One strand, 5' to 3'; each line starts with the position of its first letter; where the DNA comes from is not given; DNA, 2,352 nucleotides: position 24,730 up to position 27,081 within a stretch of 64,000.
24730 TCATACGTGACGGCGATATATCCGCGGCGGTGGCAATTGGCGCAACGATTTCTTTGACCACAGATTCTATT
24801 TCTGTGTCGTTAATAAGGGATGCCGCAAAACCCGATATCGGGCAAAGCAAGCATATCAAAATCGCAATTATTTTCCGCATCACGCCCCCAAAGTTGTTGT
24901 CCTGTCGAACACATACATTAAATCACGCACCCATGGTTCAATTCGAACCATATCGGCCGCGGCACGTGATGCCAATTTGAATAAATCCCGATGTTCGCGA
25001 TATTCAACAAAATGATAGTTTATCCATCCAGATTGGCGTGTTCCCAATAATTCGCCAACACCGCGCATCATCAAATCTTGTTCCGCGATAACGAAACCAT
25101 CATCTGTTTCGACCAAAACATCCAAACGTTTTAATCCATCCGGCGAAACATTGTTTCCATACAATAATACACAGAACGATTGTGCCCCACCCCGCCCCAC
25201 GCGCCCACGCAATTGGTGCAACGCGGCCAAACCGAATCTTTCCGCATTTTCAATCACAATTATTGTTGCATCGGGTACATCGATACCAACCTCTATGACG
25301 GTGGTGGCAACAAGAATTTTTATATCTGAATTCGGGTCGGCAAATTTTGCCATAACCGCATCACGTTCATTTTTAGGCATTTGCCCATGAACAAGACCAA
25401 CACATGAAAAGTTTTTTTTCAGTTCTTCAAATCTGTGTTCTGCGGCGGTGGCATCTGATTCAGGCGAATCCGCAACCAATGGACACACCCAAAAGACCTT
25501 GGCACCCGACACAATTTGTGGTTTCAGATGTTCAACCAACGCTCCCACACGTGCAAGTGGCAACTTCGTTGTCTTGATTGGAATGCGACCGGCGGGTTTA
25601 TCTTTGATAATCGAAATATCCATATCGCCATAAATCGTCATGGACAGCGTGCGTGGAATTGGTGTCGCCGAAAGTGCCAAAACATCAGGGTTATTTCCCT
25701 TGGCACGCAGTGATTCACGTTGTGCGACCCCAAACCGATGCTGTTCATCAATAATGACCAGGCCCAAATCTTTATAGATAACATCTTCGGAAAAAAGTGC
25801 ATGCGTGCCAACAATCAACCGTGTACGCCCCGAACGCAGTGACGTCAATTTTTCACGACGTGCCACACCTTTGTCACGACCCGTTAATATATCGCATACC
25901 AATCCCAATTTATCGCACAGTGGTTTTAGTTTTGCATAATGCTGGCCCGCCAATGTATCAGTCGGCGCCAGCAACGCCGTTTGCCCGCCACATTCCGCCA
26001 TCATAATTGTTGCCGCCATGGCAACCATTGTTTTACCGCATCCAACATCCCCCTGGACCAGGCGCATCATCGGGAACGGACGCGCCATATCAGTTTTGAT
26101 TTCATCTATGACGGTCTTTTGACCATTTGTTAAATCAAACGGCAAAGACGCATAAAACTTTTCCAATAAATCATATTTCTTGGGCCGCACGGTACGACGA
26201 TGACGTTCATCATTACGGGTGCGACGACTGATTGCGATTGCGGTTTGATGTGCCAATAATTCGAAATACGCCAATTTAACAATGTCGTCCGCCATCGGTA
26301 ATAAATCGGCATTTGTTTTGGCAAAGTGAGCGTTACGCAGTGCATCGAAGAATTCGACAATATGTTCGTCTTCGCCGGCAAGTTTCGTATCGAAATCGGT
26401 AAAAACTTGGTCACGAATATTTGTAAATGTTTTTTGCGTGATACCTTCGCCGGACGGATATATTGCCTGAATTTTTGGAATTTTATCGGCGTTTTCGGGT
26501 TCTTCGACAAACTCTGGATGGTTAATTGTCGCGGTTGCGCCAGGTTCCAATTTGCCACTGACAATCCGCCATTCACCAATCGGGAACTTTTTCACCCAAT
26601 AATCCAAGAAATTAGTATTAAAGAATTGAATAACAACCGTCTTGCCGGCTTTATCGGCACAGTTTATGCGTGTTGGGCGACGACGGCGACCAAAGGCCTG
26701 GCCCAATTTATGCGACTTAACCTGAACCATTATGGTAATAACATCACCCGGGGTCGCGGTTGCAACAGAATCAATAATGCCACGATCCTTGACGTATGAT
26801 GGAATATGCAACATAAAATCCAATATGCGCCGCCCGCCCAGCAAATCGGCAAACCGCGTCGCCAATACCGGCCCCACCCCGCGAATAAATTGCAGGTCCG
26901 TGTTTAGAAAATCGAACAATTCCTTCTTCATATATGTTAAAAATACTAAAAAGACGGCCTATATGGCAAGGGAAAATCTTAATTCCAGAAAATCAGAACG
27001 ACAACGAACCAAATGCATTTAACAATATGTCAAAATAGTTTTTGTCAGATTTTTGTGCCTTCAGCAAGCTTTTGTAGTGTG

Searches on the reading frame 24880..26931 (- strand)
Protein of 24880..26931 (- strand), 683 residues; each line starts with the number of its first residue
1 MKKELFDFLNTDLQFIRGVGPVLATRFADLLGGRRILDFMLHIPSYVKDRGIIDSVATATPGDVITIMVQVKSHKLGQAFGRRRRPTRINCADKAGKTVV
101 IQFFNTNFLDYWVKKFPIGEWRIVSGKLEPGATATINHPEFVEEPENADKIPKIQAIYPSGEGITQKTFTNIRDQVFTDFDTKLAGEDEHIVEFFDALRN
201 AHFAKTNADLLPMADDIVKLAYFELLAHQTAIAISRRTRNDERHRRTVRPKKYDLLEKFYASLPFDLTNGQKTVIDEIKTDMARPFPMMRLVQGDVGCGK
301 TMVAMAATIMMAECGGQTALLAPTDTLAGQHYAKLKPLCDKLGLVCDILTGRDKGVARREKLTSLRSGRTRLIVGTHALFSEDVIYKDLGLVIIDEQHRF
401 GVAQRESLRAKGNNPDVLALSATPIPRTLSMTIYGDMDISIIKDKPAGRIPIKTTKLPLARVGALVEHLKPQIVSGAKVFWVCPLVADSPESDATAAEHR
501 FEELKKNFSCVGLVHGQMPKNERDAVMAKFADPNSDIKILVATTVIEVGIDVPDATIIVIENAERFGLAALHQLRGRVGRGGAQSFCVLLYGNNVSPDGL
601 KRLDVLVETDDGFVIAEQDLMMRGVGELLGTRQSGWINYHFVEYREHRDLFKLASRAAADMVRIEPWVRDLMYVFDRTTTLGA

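Call 75: search_protein_families(library=pfam, proteins=[window:24880-26931:-], max_evalue=0.00001)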
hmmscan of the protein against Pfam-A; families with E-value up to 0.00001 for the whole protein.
window:24880-26931:- (683 aa): 5 families
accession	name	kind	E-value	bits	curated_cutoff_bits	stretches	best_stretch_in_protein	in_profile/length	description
PF00270.35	DEAD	-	1.4e-21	77.4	26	1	269-429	2-164/167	DEAD/DEAH box helicase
PF00271.37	Helicase_C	-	7.4e-21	74.9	23.5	1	474-582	13-110/110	Helicase conserved C-terminal domain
PF04851.21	ResIII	-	3.7e-09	37.1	22.5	1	267-424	4-162/164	Type III restriction enzyme, res subunit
PF22590.2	Cas3-like_C_2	-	2e-06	28.4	27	1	477-580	3-103/106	CRISPR-associated nuclease/helicase Cas3, C-terminal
PF19833.4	RecG_dom3_C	-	7.7e-06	26.3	26.8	0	609-659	1-52/87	ATP-dependent DNA helicase RecG, domain 3, C-terminal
